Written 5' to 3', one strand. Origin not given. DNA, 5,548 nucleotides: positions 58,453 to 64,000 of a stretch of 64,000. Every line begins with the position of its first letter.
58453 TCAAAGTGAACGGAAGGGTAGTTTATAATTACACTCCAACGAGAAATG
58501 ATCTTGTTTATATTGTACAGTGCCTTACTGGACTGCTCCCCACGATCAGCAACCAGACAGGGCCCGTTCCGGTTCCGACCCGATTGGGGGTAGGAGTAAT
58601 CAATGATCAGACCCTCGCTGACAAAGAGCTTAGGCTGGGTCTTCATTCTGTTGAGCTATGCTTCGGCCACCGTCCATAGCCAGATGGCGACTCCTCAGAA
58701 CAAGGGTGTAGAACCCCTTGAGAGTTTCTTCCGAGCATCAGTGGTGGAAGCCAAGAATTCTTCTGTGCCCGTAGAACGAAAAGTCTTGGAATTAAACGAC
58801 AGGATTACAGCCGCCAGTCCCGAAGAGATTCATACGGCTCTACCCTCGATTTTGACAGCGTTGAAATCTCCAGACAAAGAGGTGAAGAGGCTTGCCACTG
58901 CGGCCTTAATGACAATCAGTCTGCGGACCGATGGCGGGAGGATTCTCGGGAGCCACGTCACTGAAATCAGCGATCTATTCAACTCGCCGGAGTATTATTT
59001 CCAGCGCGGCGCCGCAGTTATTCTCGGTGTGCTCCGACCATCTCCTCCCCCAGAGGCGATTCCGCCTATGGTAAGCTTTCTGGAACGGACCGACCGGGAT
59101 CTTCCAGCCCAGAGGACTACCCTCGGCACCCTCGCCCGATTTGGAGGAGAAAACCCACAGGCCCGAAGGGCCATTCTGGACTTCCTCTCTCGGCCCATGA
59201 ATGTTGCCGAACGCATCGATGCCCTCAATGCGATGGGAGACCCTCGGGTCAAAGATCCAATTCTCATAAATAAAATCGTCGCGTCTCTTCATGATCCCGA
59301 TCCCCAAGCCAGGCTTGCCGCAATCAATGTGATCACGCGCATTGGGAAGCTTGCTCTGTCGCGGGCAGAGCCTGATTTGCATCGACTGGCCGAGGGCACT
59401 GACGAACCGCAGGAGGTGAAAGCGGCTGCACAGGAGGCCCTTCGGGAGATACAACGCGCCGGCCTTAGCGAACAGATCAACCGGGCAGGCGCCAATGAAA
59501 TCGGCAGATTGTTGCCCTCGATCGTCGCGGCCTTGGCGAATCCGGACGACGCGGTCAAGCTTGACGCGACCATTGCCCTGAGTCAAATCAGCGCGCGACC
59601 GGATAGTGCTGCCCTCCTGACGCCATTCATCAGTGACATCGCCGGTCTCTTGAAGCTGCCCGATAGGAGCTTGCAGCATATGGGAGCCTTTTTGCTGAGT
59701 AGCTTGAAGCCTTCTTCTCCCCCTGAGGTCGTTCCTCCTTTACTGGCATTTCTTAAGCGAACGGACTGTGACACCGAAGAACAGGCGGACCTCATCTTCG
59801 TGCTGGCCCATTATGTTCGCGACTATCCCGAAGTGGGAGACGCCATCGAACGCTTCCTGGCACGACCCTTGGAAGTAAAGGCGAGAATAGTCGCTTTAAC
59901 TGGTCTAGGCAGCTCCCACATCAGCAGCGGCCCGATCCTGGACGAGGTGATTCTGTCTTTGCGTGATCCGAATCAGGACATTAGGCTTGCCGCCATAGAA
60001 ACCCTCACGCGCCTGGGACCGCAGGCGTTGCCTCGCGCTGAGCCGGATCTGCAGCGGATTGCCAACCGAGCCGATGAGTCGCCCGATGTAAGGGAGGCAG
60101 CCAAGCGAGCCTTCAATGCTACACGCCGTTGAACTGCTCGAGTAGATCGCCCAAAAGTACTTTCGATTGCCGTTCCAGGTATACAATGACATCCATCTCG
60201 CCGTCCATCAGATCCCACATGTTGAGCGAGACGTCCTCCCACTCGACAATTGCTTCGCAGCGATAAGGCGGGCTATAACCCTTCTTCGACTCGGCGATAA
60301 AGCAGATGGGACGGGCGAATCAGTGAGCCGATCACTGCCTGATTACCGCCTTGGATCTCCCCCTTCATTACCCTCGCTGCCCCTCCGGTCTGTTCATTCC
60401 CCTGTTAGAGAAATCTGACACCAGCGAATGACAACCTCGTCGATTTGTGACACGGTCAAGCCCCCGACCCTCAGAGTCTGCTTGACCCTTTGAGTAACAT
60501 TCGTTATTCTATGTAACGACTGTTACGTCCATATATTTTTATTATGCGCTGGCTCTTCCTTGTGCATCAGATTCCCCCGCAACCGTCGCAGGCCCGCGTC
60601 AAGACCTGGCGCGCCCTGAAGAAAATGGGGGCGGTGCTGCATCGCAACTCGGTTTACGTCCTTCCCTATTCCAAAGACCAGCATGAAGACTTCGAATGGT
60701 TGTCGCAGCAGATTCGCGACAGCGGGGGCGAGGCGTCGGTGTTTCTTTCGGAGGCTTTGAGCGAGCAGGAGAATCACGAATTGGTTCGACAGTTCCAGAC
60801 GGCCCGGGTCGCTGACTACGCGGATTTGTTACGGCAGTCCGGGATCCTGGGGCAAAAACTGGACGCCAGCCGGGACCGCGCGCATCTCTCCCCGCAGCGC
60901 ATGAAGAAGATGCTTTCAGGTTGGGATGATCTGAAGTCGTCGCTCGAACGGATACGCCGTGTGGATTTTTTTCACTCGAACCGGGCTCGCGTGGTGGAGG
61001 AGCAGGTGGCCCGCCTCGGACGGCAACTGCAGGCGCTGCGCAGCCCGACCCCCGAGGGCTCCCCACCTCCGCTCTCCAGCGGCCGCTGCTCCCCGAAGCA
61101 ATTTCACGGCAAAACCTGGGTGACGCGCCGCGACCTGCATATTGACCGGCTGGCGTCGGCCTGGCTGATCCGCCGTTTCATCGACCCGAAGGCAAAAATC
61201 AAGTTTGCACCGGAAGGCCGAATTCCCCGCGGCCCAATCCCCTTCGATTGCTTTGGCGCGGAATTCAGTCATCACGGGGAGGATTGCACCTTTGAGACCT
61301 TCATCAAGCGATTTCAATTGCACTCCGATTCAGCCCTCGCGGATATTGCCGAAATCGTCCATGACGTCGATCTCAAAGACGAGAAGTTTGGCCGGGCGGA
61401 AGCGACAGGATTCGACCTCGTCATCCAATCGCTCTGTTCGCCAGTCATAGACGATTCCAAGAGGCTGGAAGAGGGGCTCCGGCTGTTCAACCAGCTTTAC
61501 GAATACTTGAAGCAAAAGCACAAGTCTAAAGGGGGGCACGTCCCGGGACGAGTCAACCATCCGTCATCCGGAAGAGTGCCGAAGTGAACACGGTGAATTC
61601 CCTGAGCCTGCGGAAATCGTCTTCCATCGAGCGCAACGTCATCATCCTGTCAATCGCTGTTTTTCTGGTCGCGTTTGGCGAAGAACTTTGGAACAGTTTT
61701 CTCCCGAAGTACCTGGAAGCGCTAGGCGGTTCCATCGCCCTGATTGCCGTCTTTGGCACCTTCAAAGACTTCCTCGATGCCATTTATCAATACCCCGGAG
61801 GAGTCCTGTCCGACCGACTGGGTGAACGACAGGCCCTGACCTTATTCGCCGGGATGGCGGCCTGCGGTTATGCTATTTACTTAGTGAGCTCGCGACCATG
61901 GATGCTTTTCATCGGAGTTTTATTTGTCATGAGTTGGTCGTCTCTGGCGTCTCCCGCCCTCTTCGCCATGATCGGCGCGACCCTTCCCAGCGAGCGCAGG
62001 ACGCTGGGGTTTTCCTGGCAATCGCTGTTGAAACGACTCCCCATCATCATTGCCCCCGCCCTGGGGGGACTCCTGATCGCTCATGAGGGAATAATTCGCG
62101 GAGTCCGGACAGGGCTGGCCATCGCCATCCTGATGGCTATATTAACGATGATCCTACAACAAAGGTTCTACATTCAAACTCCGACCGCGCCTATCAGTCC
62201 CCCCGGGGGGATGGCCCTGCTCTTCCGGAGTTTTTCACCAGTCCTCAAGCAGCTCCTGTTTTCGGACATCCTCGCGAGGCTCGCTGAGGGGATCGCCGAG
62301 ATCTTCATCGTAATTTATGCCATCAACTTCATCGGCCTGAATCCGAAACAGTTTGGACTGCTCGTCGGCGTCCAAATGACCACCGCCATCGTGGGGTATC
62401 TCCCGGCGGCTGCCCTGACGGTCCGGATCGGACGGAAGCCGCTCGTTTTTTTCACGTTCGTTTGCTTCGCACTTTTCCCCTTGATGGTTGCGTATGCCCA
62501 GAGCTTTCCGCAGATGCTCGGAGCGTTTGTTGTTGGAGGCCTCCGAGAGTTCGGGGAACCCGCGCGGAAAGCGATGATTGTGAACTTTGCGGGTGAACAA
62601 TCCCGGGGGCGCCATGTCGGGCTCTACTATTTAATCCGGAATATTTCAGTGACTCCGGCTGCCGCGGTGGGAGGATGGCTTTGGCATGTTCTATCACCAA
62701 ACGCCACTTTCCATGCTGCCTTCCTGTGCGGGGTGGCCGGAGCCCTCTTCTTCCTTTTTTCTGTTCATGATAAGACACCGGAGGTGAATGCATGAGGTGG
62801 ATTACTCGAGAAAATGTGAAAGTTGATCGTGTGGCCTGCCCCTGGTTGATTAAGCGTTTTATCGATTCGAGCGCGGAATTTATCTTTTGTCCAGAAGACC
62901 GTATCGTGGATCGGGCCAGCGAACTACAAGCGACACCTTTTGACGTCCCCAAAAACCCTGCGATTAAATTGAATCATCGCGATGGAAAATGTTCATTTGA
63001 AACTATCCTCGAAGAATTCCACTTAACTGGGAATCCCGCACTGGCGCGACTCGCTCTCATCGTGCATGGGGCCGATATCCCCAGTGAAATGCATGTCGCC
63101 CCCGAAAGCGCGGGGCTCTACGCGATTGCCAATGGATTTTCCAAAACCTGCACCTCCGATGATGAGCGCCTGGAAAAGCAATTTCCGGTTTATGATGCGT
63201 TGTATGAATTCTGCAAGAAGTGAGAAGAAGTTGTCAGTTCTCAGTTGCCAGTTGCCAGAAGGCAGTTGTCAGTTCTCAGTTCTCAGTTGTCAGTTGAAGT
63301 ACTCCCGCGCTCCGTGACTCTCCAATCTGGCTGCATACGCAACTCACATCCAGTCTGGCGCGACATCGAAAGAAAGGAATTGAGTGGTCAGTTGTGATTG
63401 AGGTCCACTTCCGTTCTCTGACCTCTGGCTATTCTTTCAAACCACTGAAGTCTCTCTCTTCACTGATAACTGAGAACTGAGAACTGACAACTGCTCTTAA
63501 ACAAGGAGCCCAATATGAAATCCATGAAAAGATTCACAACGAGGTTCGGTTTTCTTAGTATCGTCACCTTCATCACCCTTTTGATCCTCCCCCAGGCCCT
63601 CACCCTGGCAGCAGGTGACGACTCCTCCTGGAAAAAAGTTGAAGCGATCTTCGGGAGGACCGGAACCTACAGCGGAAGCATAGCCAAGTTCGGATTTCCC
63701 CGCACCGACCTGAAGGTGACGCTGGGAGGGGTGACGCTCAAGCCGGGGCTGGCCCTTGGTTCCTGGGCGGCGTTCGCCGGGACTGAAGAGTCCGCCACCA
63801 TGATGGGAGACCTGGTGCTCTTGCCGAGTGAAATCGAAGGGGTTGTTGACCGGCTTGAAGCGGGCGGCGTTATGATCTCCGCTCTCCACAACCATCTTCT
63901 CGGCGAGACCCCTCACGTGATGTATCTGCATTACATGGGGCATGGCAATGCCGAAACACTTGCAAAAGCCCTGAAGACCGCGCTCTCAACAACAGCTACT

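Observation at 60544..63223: ChrB_N-domain protein, MFS transporter and stand-alone ChrB_C-domain protein in a translationally coupled operon, without ChrA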

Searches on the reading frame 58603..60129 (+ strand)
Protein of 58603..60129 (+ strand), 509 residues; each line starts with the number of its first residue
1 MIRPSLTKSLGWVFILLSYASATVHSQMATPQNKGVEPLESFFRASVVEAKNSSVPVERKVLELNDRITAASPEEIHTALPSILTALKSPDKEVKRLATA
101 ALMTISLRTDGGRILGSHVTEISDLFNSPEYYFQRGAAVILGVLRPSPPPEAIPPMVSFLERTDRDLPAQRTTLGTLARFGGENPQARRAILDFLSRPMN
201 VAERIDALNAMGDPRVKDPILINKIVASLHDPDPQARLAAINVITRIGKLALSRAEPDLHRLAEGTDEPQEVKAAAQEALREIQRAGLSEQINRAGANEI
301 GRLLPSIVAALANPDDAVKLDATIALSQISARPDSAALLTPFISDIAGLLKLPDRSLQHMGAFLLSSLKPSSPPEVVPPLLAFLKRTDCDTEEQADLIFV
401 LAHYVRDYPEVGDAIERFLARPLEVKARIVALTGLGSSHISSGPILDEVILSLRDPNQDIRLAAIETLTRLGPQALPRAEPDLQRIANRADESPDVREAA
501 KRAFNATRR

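Call 14: search_protein_families(library=pfam, proteins=[window:58603-60129:+], max_evalue=0.001)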
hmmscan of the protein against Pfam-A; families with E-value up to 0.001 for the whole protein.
window:58603-60129:+ (509 aa): 7 families
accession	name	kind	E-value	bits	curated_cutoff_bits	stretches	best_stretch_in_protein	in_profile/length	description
PF13646.12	HEAT_2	-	2.6e-23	82.5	27.7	2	191-281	4-88/88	HEAT repeats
PF02985.28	HEAT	-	4.3e-15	54.8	23.5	0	446-473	2-29/31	HEAT repeat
PF12717.13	Cnd1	-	1.1e-08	35.8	26.4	0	221-287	22-89/162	non-SMC mitotic condensation complex subunit 1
PF13513.12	HEAT_EZ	-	1.8e-08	35.2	27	0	297-329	19-55/55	HEAT-like repeat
PF01602.26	Adaptin_N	-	4.2e-08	32.7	37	1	221-472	80-330/524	Adaptin N terminal region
PF24714.1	TOR1L1_N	-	1.6e-07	31.4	43.3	0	45-109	182-242/281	TORTIFOLIA1 N-terminal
PF20168.4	PDS5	-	4e-07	28.7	27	0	39-290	203-394/1053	Sister chromatid cohesion protein PDS5 protein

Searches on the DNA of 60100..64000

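Call 72: search_rna_families(source=window, start=60100, end=64000, threshold=evalue, max_evalue=1)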
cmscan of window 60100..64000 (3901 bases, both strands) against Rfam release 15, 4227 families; matches with E-value up to 1: 0.
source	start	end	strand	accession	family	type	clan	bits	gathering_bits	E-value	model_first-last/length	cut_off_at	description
